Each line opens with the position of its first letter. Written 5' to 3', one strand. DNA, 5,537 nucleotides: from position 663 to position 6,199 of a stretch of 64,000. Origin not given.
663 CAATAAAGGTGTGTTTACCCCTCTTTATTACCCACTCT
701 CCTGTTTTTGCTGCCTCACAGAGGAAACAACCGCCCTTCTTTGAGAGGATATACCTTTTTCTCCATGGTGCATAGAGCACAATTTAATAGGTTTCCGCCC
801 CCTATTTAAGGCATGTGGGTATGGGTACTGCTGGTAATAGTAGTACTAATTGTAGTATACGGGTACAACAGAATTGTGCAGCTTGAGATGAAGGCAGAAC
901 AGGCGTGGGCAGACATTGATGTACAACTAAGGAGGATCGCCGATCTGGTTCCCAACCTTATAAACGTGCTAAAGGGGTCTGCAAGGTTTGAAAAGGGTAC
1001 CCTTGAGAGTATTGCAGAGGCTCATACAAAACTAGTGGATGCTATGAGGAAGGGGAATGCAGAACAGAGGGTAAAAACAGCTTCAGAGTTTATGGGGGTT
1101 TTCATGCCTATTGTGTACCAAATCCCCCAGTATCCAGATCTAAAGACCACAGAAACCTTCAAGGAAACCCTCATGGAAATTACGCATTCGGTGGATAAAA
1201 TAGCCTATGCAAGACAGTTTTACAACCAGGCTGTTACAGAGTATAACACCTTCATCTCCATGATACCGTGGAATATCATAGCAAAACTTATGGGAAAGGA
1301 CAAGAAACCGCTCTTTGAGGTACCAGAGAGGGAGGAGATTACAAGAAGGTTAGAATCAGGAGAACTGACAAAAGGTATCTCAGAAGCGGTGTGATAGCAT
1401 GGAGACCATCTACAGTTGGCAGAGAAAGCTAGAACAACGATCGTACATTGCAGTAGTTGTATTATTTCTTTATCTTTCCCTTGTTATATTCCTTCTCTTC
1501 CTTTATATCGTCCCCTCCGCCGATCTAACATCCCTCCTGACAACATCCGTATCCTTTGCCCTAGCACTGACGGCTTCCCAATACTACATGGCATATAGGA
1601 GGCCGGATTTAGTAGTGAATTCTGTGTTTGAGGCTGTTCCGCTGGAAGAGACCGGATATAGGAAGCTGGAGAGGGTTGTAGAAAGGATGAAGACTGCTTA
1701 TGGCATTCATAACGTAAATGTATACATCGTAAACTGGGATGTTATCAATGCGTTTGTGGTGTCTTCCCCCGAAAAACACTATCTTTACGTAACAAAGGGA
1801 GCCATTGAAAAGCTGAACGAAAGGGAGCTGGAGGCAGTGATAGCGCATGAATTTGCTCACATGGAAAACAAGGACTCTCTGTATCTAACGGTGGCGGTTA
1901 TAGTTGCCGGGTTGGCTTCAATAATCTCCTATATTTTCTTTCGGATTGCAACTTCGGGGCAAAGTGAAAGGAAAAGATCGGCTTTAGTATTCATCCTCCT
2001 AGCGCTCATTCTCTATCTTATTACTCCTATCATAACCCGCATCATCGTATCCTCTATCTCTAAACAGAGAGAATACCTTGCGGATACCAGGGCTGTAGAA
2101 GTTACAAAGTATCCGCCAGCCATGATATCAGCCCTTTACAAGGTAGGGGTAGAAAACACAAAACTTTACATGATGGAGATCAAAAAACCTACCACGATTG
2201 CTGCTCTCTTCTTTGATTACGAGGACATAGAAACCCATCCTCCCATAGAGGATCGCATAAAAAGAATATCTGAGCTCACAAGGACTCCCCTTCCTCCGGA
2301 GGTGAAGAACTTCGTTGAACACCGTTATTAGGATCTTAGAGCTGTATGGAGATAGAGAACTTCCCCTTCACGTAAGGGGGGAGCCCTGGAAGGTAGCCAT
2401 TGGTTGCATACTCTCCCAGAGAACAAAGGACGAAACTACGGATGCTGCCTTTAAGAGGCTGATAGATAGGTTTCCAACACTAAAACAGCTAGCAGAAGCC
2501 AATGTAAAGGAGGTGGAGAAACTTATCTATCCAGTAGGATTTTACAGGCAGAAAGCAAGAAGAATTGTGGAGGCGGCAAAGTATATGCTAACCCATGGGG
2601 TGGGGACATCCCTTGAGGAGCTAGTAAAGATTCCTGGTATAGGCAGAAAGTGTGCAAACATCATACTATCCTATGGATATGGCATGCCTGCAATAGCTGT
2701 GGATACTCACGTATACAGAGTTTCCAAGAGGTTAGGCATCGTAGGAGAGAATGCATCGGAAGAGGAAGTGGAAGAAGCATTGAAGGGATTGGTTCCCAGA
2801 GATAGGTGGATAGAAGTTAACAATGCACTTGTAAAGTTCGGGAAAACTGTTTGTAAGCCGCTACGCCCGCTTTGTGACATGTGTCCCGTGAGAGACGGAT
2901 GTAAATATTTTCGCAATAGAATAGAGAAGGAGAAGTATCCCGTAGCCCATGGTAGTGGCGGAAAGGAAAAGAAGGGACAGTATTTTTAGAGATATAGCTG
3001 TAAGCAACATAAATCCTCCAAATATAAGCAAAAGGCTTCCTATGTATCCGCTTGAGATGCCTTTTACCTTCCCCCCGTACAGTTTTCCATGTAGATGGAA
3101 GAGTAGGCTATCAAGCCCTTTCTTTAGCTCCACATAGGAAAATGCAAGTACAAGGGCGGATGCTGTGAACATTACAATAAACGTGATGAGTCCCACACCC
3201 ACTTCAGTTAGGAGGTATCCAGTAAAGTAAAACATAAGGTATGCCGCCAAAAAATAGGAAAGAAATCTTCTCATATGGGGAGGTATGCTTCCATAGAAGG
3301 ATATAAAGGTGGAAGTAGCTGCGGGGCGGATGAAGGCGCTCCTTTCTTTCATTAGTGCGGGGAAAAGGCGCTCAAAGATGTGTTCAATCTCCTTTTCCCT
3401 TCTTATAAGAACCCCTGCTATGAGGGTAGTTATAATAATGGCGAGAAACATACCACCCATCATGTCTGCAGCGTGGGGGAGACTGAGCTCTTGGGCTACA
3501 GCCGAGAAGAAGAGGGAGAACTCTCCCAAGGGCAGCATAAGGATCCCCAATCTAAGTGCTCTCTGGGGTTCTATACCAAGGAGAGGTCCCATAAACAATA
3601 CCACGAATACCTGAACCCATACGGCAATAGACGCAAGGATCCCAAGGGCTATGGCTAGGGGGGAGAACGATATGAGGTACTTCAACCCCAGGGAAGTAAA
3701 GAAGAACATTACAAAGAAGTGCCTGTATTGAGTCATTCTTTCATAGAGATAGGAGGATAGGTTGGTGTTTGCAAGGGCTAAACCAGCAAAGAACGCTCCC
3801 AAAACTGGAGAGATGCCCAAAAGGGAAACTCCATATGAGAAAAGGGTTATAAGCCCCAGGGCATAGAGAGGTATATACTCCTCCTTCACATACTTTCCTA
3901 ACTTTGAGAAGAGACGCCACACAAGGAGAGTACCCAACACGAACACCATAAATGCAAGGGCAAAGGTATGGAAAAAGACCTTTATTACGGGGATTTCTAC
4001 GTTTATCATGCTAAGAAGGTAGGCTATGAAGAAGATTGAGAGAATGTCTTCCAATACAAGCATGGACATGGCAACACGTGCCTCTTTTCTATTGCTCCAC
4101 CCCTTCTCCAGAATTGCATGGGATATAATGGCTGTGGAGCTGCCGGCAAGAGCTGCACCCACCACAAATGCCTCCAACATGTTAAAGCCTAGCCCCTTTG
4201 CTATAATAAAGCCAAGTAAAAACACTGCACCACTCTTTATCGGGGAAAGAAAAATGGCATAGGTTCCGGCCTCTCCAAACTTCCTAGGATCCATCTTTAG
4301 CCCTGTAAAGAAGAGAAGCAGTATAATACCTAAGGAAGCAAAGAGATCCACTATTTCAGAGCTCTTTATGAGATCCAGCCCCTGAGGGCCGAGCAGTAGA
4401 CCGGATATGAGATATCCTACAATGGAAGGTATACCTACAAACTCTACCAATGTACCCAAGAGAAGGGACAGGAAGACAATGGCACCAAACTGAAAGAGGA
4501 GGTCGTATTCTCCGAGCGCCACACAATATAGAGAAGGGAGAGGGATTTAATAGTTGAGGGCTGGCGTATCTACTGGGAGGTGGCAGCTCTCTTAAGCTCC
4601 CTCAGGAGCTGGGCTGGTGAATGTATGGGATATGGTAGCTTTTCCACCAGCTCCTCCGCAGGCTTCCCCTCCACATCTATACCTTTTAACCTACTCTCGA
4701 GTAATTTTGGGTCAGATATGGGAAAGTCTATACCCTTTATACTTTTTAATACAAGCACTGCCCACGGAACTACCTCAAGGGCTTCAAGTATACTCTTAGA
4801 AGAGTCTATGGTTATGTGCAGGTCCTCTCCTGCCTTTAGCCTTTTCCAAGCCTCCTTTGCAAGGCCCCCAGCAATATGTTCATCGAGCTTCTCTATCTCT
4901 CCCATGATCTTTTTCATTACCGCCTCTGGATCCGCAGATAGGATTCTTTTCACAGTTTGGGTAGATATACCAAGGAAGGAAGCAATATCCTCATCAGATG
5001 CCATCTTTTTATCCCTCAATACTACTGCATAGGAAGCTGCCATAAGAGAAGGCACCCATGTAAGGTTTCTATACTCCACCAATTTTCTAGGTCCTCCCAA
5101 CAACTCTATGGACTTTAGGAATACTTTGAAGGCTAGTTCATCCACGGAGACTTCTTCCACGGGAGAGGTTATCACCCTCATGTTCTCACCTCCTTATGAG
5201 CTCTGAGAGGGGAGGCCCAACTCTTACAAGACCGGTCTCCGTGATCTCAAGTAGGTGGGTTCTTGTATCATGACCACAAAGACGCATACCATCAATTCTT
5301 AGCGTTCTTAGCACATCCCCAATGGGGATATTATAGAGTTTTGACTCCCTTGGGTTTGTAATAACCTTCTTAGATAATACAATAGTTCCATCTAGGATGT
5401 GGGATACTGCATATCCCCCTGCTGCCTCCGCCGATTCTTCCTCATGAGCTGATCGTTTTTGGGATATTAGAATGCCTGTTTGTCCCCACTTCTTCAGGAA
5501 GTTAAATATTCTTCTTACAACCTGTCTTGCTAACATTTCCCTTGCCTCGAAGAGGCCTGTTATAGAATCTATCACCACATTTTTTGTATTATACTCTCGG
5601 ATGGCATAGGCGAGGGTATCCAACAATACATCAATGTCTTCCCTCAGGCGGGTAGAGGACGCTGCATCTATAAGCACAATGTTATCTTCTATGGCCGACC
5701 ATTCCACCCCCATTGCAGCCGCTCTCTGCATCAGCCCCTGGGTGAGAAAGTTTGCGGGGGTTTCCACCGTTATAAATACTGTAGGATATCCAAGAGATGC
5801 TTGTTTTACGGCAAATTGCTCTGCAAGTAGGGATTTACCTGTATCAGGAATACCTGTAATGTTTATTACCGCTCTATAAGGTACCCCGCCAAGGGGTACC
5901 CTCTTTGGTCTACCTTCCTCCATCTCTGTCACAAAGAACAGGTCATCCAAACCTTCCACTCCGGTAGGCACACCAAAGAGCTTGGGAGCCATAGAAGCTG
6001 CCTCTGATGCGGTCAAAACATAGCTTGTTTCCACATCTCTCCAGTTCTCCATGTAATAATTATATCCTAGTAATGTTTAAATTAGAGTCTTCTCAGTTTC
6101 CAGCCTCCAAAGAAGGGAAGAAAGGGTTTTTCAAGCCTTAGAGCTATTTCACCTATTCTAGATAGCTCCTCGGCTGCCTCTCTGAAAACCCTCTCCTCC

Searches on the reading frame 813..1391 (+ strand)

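Call 52: search_protein_families(library=pfam, proteins=[window:813-1391:+], max_evalue=0.00001)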
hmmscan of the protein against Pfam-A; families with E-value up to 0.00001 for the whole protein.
window:813-1391:+ (193 aa): 1 family
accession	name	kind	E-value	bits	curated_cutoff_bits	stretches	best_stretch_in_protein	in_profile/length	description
PF04011.17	LemA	-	1.3e-35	122.8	26.2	1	31-174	1-141/149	LemA family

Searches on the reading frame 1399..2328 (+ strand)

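Call 45: search_protein_families(library=pfam, proteins=[window:1399-2328:+], max_evalue=0.00001)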
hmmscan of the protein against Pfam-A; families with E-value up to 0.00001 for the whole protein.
window:1399-2328:+ (310 aa): 1 family
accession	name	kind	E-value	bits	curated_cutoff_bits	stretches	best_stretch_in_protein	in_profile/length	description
PF01435.24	Peptidase_M48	-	6e-26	91.9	20.3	1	88-293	5-185/186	Peptidase family M48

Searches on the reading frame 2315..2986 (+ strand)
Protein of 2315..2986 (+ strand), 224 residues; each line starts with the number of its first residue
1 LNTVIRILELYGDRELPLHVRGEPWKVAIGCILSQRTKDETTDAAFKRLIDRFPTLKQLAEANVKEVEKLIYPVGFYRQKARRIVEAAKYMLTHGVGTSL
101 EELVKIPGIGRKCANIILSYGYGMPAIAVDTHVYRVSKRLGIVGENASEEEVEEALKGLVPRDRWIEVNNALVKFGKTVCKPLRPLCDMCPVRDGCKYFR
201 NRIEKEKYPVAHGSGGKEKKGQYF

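Call 52: search_protein_families(library=pfam, proteins=[window:2315-2986:+], max_evalue=0.00001)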
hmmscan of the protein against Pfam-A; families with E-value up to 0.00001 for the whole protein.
window:2315-2986:+ (224 aa): 2 families
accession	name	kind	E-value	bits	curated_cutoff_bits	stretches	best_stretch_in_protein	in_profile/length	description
PF00730.31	HhH-GPD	-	9.4e-31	106.8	26.2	1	29-161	1-107/108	HhH-GPD superfamily base excision DNA repair protein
PF14520.12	HHH_5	-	6.1e-07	30.3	27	0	47-89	16-56/57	Helix-hairpin-helix domain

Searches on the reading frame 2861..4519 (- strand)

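Call 30: search_protein_families(library=pfam, proteins=[window:2861-4519:-], max_evalue=0.00001)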
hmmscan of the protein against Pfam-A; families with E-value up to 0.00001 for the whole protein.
window:2861-4519:- (552 aa): 1 family
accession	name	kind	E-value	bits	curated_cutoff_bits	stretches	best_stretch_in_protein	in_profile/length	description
PF00999.27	Na_H_Exchanger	-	1.1e-46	159.8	26.2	1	17-373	3-370/375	Sodium/hydrogen exchanger, transmembrane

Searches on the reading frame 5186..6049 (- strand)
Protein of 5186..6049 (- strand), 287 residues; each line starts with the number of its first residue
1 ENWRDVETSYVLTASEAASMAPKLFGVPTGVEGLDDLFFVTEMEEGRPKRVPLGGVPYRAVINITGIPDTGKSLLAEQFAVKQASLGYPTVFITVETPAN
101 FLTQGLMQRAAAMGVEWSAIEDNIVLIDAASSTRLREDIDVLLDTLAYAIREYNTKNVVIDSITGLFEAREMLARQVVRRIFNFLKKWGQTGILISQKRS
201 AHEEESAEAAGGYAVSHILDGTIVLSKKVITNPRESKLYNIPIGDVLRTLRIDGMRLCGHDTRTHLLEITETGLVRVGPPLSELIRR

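Call 52: search_protein_families(library=pfam, proteins=[window:5186-6049:-], max_evalue=0.00001)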
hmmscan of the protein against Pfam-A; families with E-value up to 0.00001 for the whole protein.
window:5186-6049:- (287 aa): 2 families
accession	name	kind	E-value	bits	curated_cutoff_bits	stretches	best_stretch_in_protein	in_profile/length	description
PF06745.19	ATPase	-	1.3e-57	195.3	26.6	1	27-279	1-228/231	KaiC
PF13481.12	AAA_25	-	7.3e-08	32.7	27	1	51-194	26-186/195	AAA domain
